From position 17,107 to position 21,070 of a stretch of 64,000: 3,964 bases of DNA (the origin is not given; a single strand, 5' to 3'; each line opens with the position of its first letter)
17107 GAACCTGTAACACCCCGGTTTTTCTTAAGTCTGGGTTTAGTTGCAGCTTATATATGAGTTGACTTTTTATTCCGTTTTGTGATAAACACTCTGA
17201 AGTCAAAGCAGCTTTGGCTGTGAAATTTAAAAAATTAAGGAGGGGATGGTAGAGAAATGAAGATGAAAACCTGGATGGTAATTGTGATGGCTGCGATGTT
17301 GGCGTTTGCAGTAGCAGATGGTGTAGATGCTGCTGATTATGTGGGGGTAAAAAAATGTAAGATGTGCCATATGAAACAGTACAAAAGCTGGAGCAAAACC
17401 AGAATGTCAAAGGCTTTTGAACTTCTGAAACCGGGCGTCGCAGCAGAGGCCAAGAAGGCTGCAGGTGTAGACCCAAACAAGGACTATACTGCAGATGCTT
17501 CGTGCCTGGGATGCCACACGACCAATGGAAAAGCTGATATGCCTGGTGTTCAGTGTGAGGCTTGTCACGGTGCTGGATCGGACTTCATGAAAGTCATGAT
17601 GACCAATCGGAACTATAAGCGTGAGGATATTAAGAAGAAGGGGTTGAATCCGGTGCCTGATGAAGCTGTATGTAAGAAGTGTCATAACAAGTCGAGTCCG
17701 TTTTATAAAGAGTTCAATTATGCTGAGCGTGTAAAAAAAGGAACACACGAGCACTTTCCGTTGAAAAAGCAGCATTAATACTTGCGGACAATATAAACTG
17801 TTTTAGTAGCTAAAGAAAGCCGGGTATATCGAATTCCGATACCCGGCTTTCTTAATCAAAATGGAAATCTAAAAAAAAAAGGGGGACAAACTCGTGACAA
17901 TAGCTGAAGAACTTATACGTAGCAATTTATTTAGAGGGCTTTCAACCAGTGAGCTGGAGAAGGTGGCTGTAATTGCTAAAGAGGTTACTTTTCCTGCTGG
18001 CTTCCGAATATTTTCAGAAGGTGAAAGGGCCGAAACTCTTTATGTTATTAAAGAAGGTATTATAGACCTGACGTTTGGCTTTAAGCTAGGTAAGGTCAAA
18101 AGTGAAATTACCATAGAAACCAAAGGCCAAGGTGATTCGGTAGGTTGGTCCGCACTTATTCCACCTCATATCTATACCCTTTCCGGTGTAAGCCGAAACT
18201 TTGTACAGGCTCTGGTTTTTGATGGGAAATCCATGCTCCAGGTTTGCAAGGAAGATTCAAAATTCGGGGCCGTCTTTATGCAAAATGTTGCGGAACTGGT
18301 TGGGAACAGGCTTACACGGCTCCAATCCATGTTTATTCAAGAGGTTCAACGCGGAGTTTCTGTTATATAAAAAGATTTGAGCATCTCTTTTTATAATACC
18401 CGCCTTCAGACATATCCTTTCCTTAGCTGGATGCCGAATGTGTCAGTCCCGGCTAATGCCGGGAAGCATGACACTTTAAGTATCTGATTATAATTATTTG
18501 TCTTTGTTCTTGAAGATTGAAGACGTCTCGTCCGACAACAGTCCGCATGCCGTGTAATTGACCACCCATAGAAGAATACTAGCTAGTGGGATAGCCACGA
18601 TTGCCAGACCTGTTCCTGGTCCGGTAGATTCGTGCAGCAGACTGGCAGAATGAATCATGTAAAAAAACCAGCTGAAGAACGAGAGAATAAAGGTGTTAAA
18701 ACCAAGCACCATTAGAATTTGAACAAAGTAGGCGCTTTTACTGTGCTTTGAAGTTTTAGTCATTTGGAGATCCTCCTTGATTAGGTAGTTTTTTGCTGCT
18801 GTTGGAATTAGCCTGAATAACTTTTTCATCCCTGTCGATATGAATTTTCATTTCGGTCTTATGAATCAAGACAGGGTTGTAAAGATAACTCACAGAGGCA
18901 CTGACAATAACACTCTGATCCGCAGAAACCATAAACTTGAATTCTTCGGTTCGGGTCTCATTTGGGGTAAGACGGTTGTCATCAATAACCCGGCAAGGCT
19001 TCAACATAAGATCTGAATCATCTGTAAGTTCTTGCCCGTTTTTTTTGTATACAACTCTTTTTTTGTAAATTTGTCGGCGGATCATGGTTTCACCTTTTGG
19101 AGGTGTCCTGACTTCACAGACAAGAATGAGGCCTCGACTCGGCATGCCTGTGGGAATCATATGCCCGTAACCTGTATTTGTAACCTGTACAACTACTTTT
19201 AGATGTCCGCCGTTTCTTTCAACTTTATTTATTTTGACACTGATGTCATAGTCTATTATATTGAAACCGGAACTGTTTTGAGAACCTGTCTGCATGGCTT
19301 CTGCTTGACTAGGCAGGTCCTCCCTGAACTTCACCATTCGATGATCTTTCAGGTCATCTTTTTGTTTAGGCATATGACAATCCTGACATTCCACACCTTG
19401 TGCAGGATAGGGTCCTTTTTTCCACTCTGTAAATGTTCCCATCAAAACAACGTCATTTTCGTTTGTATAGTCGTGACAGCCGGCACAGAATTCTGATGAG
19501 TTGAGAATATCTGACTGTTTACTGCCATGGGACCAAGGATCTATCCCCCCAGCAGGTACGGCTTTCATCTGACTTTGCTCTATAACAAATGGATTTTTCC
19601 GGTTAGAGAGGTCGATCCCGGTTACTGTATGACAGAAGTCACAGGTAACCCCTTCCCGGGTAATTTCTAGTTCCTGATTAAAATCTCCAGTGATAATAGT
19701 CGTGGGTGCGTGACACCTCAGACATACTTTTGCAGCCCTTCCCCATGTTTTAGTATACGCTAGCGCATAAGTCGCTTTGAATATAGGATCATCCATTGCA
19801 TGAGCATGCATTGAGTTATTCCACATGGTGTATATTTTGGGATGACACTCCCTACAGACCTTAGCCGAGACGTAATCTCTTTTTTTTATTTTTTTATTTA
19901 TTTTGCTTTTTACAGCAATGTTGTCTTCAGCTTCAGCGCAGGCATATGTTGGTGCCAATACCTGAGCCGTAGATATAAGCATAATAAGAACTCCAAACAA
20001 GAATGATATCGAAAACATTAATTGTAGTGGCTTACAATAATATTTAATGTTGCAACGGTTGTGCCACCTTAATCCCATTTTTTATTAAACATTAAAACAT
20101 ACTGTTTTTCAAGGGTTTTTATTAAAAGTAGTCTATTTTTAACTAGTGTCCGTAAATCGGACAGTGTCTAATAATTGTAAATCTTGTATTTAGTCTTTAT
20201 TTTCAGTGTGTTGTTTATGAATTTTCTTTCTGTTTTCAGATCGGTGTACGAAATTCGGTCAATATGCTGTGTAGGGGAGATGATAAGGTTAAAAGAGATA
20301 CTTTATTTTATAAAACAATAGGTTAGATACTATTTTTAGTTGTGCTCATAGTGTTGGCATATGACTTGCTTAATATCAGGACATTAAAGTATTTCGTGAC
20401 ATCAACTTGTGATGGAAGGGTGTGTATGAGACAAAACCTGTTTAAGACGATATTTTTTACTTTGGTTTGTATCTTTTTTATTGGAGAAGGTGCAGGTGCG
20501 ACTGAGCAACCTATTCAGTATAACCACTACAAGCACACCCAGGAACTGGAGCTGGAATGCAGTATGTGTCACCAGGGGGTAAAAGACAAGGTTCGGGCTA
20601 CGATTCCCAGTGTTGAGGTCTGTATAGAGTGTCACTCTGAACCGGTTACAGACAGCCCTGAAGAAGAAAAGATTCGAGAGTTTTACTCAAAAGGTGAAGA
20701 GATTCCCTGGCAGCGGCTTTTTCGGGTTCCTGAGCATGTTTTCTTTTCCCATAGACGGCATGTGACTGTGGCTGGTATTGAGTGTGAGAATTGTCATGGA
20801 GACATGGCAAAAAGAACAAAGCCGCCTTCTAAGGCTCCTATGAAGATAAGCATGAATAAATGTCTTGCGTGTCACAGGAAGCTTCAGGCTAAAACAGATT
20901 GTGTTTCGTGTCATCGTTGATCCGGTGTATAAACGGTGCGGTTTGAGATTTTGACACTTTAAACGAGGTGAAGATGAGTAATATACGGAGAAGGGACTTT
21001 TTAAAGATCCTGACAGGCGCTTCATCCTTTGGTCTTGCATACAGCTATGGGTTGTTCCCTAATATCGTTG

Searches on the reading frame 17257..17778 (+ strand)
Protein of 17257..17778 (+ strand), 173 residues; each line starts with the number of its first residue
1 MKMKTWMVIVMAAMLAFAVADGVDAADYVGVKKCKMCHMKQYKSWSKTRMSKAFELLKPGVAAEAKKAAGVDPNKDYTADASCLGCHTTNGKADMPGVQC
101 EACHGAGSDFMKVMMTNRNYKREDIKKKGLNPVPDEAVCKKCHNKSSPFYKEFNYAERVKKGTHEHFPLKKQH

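Call 97: search_protein_families(library=pfam, proteins=[window:17257-17778:+], max_evalue=0.00001)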
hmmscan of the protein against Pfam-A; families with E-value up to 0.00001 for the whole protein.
window:17257-17778:+ (173 aa): 4 families
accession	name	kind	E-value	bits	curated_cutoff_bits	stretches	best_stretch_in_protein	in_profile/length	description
PF13435.11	Cytochrome_C554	-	3.2e-17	63.7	20.8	1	33-105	1-84/84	Cytochrome c554 and c-prime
PF22113.1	Mtrc-MtrF_II-IV_dom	-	1.1e-07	31.9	30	1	26-147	23-131/176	Outer membrane cytochrome MtrC/MtrF-like, domains II/IV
PF14522.11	Cytochrome_C7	-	5.9e-07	29.6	24.8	0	94-149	10-54/67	Cytochrome c7 and related cytochrome c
PF14537.11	Cytochrom_c3_2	-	5.6e-06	27.2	25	0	79-146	5-67/79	Cytochrome c3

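Call 109: search_protein_families(library=ncbifam, proteins=[window:17257-17778:+], max_evalue=1e-10)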
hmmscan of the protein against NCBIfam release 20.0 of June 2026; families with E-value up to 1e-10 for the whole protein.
window:17257-17778:+ (173 aa): 2 families
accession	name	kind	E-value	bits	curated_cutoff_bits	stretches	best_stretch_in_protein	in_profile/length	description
NF043010.1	Cyt554_Nsmonas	equivalog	2.4e-23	82.8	400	1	1-114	1-125/238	cytochrome c-550 CycA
NF041198.1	UshA_like_PCGU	equivalog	2.7e-15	56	275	1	25-147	402-512/519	UshA-like (seleno)protein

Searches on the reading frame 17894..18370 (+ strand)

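Call 97: search_protein_families(library=pfam, proteins=[window:17894-18370:+], max_evalue=0.00001)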
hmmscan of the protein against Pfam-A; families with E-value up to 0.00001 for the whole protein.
window:17894-18370:+ (158 aa): 1 family
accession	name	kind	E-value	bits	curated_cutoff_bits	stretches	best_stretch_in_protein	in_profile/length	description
PF00027.35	cNMP_binding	-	8.5e-11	42.1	27.5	1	31-121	2-89/89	Cyclic nucleotide-binding domain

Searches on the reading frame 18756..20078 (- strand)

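Call 97: search_protein_families(library=pfam, proteins=[window:18756-20078:-], max_evalue=0.00001)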
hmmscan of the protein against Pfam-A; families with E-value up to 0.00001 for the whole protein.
window:18756-20078:- (440 aa): 6 families
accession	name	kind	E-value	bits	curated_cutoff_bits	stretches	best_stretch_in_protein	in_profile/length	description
PF13435.11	Cytochrome_C554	-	4.4e-12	47.2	20.8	1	74-151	1-84/84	Cytochrome c554 and c-prime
PF22113.1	Mtrc-MtrF_II-IV_dom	-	1.8e-08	34.6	30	0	136-243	74-171/176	Outer membrane cytochrome MtrC/MtrF-like, domains II/IV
PF14522.11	Cytochrome_C7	-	1e-07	32.1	24.8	0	133-235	3-66/67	Cytochrome c7 and related cytochrome c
PF03264.19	Cytochrom_NNT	-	3.7e-06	27.2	24.1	0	178-246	19-83/174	NapC/NirT cytochrome c family, N-terminal region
PF02335.20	Cytochrom_C552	-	7.7e-06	25.6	24.1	0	216-246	232-265/438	Cytochrome c552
PF09699.15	Paired_CXXCH_1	-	9.9e-06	25.6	20.6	0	184-204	16-38/41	Doubled CXXCH motif (Paired_CXXCH_1)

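Call 109: search_protein_families(library=ncbifam, proteins=[window:18756-20078:-], max_evalue=1e-10)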
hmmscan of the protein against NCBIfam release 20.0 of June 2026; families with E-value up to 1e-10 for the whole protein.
window:18756-20078:- (440 aa): 2 families
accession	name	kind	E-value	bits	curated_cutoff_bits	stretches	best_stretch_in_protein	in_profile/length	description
NF040886.1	cyt_C_like_Sec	equivalog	1.7e-22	79.6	250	1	143-403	154-405/423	multiheme c-type cytochrome (seleno)protein ExtKL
NF041198.1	UshA_like_PCGU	equivalog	9.8e-12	44.2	275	0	53-162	389-491/519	UshA-like (seleno)protein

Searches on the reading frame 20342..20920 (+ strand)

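Call 97: search_protein_families(library=pfam, proteins=[window:20342-20920:+], max_evalue=0.00001)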
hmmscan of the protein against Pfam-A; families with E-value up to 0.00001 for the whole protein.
window:20342-20920:+ (192 aa): 3 families
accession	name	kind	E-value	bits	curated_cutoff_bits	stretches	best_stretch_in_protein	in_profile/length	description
PF14522.11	Cytochrome_C7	-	6.3e-13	48.8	24.8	1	133-192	1-67/67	Cytochrome c7 and related cytochrome c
PF02085.21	Cytochrom_CIII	-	3.2e-07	31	22.9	0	53-107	16-62/101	Class III cytochrome C family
PF14537.11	Cytochrom_c3_2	-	1.1e-06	29.5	25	0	144-183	5-38/79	Cytochrome c3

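Call 109: search_protein_families(library=ncbifam, proteins=[window:20342-20920:+], max_evalue=1e-10)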
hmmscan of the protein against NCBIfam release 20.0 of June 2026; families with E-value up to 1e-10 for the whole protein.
window:20342-20920:+ (192 aa): 1 family
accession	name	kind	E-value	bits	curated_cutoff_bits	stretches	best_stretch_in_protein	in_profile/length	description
NF041781.1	mnquin_red_QrcA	equivalog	4.2e-27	94.8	180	1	54-192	27-174/174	menaquinone reductase multiheme cytochrome c subunit QrcA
